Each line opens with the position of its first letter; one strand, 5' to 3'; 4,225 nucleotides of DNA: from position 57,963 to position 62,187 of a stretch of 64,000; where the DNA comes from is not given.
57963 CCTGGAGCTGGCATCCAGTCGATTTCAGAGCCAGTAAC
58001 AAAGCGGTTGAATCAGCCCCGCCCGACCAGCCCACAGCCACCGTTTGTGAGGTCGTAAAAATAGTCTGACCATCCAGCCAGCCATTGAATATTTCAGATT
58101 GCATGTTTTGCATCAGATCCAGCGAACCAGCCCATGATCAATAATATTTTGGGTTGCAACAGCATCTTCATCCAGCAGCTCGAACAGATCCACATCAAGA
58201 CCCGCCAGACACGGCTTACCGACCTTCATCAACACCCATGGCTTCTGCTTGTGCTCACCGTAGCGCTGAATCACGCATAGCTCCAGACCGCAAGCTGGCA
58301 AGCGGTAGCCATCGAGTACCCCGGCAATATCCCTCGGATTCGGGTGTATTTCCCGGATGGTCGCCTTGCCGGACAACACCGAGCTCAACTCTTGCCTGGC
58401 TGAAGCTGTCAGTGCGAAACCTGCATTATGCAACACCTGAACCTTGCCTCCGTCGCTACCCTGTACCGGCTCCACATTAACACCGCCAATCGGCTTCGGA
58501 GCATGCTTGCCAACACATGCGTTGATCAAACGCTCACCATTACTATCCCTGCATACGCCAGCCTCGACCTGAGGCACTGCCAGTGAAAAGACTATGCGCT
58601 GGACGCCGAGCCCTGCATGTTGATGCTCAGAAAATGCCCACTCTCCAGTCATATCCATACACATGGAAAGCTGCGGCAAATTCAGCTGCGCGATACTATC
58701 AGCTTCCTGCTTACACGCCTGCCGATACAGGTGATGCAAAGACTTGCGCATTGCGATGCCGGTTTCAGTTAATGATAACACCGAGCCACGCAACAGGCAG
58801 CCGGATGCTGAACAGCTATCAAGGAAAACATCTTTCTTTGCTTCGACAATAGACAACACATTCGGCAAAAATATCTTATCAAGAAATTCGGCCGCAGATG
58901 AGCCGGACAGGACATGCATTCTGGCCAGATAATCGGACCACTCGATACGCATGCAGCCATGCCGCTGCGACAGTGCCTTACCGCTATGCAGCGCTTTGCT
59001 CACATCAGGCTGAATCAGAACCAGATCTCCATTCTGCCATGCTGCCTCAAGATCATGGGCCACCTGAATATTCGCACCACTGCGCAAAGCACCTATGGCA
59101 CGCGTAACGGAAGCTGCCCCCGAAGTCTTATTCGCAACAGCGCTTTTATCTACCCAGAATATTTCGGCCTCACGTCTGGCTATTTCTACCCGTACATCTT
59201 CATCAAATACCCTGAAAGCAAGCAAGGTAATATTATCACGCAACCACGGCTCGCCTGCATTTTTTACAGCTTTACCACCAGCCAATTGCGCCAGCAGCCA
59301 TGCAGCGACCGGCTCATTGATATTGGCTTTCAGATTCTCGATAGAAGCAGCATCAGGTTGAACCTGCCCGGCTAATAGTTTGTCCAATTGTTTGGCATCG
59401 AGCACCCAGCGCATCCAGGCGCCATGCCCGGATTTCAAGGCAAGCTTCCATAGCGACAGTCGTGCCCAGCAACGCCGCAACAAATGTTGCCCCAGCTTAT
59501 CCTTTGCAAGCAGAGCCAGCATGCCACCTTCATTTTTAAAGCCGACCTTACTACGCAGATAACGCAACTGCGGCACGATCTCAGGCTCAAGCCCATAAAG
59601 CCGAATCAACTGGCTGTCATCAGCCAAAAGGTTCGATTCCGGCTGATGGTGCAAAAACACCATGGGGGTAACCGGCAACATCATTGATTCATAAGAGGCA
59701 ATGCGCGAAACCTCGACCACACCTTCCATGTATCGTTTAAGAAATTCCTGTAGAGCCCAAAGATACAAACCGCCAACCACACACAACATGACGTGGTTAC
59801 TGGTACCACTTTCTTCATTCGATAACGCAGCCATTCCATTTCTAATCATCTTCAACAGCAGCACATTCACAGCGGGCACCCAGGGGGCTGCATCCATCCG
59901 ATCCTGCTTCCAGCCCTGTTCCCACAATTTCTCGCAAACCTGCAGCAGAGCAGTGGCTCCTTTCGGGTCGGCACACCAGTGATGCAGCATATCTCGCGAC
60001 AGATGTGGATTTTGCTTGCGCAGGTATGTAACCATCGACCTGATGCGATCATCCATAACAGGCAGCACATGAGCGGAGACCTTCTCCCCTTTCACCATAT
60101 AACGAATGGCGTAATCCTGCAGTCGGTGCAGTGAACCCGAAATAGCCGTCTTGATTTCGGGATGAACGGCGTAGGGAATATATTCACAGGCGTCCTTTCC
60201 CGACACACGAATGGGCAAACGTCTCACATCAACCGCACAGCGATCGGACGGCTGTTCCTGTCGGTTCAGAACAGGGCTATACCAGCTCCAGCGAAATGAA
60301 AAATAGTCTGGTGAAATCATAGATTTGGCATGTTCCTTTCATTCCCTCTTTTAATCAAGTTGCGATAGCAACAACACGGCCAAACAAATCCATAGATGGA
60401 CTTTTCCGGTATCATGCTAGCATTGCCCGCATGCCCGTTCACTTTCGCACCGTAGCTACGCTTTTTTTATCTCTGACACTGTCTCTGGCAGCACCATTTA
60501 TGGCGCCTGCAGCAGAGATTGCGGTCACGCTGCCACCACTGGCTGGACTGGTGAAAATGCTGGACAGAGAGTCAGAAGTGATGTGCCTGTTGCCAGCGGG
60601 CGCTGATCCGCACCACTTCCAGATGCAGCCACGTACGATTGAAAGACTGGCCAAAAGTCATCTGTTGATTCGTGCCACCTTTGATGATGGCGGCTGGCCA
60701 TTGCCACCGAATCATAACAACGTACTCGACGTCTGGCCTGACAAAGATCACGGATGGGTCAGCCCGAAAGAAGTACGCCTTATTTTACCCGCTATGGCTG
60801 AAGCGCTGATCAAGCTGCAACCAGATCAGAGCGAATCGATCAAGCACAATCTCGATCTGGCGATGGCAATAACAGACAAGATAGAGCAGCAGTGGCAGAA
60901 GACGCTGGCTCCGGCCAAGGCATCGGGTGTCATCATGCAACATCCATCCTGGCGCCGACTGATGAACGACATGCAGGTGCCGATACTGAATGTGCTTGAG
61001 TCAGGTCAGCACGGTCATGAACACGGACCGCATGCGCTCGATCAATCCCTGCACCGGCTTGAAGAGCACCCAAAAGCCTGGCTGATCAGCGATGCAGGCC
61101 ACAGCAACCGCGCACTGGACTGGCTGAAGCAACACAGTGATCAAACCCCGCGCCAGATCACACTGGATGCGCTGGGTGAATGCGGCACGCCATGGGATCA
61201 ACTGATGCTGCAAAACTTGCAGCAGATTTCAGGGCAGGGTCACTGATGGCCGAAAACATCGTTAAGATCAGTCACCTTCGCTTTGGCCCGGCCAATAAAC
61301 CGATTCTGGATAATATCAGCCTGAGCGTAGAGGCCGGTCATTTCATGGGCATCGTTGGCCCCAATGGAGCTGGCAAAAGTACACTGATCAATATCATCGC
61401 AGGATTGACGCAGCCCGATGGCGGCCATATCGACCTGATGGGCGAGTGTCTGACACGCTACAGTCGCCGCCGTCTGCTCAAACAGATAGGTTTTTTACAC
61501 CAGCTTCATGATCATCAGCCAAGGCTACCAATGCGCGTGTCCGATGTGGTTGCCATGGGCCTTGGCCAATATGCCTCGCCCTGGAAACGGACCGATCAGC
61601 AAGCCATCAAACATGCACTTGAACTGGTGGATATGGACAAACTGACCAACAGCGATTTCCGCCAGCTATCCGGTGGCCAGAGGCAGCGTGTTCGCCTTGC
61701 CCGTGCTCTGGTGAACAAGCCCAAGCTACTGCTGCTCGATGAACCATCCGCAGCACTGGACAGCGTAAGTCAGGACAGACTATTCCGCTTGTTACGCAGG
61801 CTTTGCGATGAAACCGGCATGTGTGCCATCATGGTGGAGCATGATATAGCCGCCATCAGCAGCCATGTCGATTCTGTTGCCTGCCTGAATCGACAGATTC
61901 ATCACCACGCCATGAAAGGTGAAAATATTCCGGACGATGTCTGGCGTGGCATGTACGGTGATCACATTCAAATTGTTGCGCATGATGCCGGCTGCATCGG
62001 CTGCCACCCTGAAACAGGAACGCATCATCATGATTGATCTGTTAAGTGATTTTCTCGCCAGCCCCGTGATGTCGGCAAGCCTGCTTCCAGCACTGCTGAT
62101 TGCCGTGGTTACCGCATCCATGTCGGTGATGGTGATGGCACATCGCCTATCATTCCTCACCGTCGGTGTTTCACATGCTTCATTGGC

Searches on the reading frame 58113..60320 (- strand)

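Call 3: search_protein_families(library=pfam, proteins=[window:58113-60320:-])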
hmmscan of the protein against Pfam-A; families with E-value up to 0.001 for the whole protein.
window:58113-60320:- (735 aa): 0 families

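Call 56: search_protein_families(library=pfam, proteins=[window:58113-60320:-], max_evalue=10)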
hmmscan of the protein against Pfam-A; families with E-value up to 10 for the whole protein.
window:58113-60320:- (735 aa): 1 family
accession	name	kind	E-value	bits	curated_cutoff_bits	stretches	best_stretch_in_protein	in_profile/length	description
PF03013.19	Pyr_excise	-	0.088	13.6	23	1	656-698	2-49/81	Pyrimidine dimer DNA glycosylase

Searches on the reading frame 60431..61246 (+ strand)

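Call 30: search_protein_families(library=pfam, proteins=[window:60431-61246:+])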
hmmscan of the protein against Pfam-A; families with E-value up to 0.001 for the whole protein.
window:60431-61246:+ (271 aa): 1 family
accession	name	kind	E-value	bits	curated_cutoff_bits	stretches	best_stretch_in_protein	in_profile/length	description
PF01297.22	ZnuA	-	4.8e-22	79.1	29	1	30-267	1-261/263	Zinc-uptake complex component A periplasmic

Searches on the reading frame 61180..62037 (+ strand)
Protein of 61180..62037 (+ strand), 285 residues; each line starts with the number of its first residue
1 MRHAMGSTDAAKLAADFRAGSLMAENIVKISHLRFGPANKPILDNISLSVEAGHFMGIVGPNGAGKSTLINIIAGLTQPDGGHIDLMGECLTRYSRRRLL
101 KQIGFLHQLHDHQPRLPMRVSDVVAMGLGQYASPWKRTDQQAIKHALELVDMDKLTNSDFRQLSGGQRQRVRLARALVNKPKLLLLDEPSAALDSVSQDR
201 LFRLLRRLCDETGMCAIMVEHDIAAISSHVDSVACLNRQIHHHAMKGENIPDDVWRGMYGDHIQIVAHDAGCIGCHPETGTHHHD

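Call 58: search_protein_families(library=pfam, proteins=[window:61180-62037:+])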
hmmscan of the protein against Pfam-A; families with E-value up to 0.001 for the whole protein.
window:61180-62037:+ (285 aa): 5 families
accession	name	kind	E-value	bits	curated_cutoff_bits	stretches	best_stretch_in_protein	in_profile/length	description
PF00005.33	ABC_tran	-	5.9e-37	127.8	25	1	43-190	1-136/137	ABC transporter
PF13304.12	AAA_21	-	4.7e-09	37.2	27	1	55-82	1-41/304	AAA domain, putative AbiEii toxin, Type IV TA system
PF02463.25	SMC_N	-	4.5e-07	30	40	0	142-227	122-205/220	RecF/RecN/SMC N terminal domain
PF13476.12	AAA_23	-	0.00064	20.9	27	0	55-74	21-40/201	AAA domain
PF13401.12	AAA_22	-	0.00064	20.5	27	0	55-219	7-121/130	AAA domain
